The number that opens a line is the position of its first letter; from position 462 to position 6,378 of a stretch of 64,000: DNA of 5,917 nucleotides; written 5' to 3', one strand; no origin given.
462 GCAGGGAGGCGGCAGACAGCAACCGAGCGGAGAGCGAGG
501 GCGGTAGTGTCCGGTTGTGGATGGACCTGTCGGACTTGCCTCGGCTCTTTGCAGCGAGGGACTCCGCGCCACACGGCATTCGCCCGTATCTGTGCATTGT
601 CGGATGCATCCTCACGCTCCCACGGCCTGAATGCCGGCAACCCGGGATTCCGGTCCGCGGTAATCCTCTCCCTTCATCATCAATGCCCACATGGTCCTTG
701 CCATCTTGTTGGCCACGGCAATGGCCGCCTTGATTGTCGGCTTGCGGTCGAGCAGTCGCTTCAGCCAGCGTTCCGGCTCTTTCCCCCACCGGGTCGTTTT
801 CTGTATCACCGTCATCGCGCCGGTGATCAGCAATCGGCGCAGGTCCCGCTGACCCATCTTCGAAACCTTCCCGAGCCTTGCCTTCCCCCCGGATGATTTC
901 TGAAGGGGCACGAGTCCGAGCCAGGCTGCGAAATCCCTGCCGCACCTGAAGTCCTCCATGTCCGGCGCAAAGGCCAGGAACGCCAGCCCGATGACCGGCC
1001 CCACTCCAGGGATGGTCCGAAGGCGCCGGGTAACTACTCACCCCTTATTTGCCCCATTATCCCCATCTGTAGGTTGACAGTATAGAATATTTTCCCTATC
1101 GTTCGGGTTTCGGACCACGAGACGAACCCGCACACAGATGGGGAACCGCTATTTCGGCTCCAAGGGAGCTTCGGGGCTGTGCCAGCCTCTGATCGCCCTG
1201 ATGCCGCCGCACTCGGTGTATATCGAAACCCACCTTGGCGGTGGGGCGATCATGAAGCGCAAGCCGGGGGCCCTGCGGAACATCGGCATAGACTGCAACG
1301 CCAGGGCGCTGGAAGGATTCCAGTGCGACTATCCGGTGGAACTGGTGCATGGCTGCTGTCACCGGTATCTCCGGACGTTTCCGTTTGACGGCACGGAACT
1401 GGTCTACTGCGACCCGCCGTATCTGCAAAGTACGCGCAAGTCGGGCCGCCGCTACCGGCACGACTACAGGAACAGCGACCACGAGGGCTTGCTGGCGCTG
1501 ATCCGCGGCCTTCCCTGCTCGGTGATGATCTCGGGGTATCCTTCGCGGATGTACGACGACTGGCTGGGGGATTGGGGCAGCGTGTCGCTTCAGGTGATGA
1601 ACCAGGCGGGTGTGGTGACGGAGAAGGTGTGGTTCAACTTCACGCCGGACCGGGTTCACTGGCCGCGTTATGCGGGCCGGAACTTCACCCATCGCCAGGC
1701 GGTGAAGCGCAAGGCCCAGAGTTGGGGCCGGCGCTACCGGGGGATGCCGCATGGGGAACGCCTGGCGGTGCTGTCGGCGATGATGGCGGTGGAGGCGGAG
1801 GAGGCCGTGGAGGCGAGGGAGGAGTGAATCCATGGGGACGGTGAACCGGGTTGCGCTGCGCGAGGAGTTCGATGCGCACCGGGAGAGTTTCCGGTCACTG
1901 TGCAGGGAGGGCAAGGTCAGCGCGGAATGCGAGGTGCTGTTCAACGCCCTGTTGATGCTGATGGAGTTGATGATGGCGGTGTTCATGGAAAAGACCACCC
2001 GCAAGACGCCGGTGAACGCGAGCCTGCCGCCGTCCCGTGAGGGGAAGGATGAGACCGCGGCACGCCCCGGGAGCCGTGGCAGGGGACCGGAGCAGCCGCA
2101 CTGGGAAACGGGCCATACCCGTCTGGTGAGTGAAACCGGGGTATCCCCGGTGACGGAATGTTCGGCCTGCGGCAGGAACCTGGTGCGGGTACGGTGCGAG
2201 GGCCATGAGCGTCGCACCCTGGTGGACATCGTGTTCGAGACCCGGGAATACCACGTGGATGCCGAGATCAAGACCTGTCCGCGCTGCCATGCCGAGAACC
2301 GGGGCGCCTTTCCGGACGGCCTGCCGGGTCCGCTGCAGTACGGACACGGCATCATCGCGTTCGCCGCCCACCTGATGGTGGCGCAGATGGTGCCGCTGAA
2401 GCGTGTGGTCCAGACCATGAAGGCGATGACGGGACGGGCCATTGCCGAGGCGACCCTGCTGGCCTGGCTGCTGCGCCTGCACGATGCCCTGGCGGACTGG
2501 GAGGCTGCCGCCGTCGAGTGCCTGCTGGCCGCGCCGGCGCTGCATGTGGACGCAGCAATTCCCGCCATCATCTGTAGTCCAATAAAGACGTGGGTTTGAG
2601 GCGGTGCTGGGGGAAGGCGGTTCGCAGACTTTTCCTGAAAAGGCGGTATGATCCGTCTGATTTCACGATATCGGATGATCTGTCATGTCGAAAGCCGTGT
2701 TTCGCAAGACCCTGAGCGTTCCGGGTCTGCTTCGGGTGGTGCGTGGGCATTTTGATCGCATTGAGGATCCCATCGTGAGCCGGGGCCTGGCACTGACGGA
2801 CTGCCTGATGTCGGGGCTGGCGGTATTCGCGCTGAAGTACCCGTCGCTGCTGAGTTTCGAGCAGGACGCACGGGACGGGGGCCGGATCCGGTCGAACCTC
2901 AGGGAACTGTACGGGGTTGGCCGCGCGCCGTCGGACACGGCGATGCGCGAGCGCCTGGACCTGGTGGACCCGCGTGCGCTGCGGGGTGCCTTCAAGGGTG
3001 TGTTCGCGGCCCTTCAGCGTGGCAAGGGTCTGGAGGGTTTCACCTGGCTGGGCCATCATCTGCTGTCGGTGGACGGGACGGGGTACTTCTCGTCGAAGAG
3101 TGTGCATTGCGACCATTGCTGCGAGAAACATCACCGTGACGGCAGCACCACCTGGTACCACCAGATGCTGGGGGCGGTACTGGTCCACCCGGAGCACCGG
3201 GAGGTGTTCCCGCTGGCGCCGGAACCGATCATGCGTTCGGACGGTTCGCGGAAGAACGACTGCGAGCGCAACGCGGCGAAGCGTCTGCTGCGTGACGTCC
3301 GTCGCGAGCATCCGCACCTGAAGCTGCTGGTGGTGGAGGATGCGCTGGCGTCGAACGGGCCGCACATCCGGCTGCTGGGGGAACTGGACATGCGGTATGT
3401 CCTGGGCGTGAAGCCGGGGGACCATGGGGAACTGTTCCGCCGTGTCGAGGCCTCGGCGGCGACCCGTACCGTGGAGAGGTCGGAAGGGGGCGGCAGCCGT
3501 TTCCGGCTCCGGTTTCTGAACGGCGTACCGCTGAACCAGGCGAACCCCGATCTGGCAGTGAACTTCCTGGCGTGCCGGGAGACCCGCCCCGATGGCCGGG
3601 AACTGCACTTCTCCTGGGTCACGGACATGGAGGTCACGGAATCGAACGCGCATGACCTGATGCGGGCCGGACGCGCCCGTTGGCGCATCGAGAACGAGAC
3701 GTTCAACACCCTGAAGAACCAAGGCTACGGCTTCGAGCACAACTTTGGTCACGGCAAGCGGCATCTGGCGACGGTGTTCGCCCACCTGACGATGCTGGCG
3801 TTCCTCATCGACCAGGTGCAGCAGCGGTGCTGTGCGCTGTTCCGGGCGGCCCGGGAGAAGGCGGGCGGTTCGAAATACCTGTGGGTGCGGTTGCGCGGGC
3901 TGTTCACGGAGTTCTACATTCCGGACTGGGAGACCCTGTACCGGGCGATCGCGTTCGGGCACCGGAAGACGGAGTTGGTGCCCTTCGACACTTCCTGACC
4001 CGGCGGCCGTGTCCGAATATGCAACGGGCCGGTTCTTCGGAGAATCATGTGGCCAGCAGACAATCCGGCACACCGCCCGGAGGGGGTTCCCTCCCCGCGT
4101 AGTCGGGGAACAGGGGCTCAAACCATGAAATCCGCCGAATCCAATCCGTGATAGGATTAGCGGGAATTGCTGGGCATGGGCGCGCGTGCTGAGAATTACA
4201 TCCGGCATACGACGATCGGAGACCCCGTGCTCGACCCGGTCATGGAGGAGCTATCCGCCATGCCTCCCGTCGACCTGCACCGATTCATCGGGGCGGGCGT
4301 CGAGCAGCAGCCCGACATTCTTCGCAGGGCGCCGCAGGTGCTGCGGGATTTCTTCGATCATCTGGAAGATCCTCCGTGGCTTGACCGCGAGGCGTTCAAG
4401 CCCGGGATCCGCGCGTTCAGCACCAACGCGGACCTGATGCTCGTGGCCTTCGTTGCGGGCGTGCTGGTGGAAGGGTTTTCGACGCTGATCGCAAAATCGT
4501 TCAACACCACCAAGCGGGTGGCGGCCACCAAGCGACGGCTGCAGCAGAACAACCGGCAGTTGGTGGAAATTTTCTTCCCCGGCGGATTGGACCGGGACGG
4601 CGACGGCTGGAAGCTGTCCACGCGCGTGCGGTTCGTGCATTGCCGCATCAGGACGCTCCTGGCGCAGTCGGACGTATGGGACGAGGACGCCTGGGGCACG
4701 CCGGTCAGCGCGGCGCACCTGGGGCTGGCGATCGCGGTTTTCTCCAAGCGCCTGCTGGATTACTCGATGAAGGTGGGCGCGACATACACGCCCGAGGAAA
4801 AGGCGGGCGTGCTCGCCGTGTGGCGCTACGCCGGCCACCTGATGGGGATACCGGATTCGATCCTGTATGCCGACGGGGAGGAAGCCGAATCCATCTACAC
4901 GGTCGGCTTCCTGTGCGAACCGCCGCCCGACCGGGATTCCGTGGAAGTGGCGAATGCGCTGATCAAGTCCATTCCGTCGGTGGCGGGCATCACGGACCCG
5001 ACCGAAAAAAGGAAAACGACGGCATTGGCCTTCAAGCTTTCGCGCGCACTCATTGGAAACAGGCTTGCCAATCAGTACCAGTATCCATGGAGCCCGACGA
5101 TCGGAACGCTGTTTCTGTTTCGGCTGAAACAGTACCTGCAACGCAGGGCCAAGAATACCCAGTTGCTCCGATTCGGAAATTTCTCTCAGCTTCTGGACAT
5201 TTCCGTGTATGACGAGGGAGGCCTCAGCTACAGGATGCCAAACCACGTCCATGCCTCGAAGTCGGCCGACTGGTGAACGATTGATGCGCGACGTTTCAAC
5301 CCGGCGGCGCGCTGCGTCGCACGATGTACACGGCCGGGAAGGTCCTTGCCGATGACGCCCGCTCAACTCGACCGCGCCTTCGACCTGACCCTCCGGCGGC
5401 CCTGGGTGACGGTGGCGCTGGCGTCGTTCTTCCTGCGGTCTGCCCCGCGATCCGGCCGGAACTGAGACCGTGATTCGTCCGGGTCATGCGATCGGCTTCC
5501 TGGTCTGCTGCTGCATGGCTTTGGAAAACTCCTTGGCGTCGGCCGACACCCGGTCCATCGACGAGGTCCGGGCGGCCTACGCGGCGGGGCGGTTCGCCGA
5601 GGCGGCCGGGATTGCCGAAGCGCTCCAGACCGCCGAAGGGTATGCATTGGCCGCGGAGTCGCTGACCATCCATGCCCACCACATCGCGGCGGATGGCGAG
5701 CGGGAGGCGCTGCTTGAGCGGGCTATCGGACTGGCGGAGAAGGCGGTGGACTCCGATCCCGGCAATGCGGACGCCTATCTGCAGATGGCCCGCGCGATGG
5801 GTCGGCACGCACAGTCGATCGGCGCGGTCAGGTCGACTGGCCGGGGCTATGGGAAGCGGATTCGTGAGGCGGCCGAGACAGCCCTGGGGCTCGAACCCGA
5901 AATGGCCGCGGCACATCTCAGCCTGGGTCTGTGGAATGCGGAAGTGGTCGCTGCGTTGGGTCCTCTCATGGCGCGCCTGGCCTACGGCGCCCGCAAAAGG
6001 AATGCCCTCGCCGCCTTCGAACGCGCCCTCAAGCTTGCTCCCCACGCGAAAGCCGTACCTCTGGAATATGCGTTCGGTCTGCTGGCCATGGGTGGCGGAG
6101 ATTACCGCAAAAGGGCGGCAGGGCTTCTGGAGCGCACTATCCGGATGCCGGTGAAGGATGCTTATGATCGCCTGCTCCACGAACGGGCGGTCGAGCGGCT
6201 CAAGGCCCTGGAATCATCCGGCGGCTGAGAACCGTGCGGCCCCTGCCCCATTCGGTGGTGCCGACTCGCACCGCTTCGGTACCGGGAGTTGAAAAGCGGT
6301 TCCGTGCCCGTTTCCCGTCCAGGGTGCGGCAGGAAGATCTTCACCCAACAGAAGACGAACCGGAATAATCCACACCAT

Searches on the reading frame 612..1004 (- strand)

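Call 45: search_protein_families(library=pfam, proteins=[window:612-1004:-], max_evalue=0.001)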
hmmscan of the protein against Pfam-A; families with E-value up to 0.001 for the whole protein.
window:612-1004:- (130 aa): 1 family
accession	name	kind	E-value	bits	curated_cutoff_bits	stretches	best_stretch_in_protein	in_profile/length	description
PF02371.22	Transposase_20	-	3.1e-20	72.8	21.3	1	1-75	10-83/87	Transposase IS116/IS110/IS902 family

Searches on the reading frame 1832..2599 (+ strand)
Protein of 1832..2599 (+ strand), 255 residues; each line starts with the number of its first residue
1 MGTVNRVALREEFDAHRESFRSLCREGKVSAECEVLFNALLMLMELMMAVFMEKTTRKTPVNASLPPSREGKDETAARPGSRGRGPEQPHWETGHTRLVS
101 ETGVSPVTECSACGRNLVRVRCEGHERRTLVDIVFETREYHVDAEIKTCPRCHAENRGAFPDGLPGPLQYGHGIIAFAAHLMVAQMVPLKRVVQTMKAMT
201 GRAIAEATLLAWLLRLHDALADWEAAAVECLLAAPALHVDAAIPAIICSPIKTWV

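Call 45: search_protein_families(library=pfam, proteins=[window:1832-2599:+], max_evalue=0.001)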
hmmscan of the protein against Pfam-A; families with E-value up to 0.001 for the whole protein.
window:1832-2599:+ (255 aa): 1 family
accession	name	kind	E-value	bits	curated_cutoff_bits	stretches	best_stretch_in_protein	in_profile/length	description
PF03050.20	DDE_Tnp_IS66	-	1.7e-06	28.1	23.1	1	169-240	3-73/284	Transposase IS66 family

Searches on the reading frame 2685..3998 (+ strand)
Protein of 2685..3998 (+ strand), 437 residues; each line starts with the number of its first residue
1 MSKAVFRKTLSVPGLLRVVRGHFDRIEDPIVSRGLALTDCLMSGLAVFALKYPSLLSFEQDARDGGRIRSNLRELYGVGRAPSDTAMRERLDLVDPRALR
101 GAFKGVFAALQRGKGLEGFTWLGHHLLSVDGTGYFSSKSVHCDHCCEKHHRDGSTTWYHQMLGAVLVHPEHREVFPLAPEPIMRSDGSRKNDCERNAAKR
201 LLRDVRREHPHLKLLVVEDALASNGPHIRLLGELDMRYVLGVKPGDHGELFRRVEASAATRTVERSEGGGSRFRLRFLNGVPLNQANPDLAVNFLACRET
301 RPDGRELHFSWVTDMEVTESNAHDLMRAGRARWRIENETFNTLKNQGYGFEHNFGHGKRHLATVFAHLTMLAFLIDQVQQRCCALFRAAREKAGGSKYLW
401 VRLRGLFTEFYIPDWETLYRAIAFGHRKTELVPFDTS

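Call 45: search_protein_families(library=pfam, proteins=[window:2685-3998:+], max_evalue=0.001)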
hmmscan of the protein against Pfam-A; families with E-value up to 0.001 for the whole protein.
window:2685-3998:+ (437 aa): 1 family
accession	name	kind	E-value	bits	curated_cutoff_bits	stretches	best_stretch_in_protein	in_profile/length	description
PF01609.27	DDE_Tnp_1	-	5.6e-06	26.7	23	1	157-370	32-196/200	Transposase DDE domain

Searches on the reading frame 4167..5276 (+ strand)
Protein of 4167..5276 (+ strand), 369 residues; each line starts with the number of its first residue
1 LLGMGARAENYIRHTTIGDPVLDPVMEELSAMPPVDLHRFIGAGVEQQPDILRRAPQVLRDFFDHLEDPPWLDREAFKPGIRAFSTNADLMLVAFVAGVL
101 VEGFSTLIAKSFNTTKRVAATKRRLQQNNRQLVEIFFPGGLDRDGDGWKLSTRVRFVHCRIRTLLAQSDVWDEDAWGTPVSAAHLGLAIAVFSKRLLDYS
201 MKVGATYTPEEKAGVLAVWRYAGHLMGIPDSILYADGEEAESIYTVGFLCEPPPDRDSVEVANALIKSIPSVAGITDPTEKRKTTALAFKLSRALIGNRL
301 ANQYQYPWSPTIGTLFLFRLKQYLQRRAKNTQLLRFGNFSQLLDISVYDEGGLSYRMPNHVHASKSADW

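Call 45: search_protein_families(library=pfam, proteins=[window:4167-5276:+], max_evalue=0.001)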
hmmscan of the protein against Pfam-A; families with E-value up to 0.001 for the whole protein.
window:4167-5276:+ (369 aa): 1 family
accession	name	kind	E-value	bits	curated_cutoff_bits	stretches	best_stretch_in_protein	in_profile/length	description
PF09995.15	MPAB_Lcp_cat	-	1.1e-19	71.9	23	1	89-311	8-217/231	ER-bound oxygenase mpaB/B'/Rubber oxygenase, catalytic domain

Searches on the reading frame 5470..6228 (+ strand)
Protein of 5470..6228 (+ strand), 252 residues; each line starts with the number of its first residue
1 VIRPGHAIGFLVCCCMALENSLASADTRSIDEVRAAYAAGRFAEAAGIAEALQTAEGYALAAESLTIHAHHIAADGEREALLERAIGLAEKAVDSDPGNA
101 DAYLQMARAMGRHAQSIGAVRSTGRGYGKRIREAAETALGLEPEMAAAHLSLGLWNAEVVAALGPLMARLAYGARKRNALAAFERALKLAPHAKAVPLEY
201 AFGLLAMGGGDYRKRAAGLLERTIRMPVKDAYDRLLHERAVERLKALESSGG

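Call 7: search_protein_families(library=pfam, proteins=[window:5470-6228:+], max_evalue=0.01)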
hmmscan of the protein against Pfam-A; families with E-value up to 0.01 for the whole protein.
window:5470-6228:+ (252 aa): 3 families
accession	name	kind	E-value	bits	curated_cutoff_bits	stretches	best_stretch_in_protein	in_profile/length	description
PF23914.1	TPR_CcmH_CycH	-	1.6e-06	28.5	42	1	175-226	65-116/158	Cytochrome c-type biogenesis protein H TPR domain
PF14559.12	TPR_19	-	2.4e-05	25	25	0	83-110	8-35/68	Tetratricopeptide repeat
PF13431.12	TPR_17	-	0.00017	22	24.4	1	88-119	1-32/34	Tetratricopeptide repeat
